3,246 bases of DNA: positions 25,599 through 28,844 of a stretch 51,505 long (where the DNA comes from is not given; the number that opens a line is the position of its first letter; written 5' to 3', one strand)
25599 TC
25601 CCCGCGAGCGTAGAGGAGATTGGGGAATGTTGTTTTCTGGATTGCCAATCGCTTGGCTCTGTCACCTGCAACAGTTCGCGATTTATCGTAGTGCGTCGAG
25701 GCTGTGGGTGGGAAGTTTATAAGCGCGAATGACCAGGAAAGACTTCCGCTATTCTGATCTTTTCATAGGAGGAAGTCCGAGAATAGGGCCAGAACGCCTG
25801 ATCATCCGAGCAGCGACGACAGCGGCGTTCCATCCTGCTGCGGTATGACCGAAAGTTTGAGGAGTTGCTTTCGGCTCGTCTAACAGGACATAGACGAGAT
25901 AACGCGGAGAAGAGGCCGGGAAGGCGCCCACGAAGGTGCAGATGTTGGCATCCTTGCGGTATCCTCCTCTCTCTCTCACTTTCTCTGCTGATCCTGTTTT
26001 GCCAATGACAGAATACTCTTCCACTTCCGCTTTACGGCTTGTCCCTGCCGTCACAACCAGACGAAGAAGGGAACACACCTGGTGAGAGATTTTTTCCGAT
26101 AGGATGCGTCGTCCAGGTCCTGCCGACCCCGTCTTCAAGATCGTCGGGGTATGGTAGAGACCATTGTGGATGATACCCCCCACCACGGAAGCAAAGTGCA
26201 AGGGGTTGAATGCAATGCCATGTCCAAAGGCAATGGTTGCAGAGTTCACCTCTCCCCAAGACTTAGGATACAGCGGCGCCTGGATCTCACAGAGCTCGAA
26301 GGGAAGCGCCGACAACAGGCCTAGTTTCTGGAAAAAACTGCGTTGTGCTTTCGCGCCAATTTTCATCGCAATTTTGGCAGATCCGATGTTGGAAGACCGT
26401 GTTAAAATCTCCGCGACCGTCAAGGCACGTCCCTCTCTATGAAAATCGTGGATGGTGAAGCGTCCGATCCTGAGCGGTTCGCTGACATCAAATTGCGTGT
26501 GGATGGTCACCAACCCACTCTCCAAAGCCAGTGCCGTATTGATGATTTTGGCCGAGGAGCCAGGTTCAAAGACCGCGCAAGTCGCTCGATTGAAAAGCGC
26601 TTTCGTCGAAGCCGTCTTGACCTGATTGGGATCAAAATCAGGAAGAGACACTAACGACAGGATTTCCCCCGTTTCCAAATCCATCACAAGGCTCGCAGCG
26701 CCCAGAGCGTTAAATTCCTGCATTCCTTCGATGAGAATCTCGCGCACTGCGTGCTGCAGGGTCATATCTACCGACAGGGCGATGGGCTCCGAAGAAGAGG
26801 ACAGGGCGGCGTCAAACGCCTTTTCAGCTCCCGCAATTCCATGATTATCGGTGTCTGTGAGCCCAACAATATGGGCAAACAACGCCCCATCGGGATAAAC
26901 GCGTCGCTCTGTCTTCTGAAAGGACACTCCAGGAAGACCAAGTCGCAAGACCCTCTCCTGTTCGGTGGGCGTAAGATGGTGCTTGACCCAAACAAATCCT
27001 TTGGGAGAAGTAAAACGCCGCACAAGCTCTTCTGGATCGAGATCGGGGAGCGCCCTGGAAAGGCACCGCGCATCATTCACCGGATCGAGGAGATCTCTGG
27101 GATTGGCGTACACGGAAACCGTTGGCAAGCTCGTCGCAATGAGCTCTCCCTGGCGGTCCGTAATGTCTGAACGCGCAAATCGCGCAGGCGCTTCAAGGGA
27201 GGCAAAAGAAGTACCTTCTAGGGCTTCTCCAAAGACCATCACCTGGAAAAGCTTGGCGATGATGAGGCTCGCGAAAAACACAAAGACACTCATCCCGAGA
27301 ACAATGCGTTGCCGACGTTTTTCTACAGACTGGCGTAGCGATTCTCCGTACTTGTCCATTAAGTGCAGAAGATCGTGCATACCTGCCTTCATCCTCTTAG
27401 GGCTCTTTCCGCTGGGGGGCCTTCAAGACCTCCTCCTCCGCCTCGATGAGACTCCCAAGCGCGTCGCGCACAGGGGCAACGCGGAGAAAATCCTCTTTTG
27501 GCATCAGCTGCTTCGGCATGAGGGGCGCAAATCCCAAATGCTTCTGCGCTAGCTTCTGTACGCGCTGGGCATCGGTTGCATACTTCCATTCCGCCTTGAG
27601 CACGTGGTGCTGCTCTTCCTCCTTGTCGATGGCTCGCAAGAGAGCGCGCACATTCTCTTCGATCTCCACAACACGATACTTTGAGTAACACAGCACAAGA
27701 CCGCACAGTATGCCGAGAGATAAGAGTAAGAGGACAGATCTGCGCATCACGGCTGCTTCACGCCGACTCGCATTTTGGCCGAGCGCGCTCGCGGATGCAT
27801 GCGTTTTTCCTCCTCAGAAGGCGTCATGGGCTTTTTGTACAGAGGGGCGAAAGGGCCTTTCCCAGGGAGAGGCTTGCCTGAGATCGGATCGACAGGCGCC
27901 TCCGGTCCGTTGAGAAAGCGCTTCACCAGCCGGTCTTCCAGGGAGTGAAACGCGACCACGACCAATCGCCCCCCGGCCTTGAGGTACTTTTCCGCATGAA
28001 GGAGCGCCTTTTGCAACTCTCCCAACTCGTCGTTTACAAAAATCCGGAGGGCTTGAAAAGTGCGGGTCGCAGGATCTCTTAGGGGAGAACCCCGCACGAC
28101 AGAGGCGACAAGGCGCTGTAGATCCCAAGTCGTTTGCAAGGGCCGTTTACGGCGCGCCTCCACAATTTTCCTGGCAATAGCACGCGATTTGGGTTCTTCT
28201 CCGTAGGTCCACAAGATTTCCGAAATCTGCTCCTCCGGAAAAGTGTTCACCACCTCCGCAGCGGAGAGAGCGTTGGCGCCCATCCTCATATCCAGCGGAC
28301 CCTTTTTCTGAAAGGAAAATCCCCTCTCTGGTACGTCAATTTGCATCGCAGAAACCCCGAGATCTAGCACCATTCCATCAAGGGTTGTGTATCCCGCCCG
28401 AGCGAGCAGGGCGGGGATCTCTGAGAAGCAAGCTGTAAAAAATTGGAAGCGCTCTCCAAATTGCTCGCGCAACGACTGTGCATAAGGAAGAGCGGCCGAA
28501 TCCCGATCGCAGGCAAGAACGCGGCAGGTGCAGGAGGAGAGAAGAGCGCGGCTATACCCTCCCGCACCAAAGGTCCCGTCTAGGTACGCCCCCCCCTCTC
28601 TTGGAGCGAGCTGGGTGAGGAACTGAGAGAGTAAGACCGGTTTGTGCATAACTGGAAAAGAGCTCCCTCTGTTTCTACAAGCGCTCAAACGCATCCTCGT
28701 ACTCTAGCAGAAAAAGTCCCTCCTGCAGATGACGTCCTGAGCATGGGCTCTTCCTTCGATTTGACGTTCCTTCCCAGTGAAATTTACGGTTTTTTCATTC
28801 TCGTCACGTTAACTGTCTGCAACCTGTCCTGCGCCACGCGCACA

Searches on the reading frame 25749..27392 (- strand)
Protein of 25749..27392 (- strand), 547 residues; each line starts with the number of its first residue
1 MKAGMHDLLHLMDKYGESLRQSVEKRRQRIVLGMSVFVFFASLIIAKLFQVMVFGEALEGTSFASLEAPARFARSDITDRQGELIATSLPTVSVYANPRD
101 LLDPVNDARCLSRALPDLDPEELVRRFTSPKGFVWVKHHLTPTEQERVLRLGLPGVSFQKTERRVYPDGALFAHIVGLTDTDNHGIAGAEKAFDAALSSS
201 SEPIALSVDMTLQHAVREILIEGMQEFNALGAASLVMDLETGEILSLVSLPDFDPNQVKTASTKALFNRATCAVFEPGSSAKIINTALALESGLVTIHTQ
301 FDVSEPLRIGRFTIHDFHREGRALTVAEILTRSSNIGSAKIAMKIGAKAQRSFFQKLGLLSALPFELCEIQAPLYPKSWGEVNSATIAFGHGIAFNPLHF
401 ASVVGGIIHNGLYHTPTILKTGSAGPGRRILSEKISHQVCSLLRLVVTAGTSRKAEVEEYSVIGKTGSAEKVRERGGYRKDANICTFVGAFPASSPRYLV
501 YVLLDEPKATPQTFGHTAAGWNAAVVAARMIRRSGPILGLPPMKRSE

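Call 8: search_protein_families(library=pfam, proteins=[window:25749-27392:-], max_evalue=0.001)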
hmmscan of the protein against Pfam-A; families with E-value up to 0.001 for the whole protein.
window:25749-27392:- (547 aa): 2 families
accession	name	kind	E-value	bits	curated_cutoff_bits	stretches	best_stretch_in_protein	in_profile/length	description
PF00905.27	Transpeptidase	-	4.2e-51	174.4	22.1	1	235-512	4-283/299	Penicillin binding protein transpeptidase domain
PF03717.20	PBP_dimer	-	3.3e-11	44.4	24.4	1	73-182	5-126/180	Penicillin-binding Protein dimerisation domain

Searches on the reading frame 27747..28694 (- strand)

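Call 8: search_protein_families(library=pfam, proteins=[window:27747-28694:-], max_evalue=0.001)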
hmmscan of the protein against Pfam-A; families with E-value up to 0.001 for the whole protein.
window:27747-28694:- (315 aa): 1 family
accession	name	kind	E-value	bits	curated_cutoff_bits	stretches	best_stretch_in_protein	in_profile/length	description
PF01795.25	Methyltransf_5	-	8.8e-91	305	27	1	16-310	3-305/309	MraW methylase family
